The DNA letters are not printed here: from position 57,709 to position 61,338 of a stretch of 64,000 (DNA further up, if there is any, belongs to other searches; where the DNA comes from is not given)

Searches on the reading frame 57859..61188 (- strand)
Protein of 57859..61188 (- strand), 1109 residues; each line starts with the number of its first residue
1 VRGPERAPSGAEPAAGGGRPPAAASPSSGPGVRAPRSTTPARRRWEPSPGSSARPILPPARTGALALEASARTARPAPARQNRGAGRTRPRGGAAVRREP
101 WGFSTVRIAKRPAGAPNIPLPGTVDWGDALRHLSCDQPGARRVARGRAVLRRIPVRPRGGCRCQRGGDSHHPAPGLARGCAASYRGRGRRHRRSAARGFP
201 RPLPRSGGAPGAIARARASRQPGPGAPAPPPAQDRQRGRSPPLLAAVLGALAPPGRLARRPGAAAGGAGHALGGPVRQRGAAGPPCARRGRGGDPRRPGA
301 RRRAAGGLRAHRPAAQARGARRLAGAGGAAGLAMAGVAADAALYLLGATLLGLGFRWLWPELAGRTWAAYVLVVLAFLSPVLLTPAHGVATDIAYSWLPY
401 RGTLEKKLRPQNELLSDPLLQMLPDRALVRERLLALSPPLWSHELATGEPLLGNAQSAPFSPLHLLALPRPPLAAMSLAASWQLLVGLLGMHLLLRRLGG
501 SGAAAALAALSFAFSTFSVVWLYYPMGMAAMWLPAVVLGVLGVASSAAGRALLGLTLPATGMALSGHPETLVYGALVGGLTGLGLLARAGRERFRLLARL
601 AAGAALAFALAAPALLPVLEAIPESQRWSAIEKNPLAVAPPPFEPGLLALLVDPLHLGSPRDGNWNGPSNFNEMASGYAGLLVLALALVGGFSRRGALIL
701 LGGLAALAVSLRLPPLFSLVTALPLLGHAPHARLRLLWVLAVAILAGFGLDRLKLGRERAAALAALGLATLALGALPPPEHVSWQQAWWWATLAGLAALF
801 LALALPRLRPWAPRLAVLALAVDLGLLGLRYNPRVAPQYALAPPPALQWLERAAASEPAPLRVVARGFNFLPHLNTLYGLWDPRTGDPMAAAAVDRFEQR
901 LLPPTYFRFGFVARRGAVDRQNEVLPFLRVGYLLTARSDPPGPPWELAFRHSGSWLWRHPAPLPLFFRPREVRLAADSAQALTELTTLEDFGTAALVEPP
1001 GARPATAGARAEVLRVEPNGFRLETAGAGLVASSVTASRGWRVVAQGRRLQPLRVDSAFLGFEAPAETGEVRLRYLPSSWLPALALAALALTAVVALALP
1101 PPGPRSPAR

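Call 66: search_protein_families(library=pfam, proteins=[window:57859-61188:-], max_evalue=0.01)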
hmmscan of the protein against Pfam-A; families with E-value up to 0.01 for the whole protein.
window:57859-61188:- (1109 aa): 2 families
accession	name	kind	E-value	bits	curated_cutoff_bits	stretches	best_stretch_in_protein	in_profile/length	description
PF09586.16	YfhO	-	1.7e-09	37.1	28.5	1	1027-1079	775-827/835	Bacterial membrane protein YfhO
PF24677.1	DUF7657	-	0.0032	16.7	26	1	475-612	113-254/401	Domain of unknown function (DUF7657)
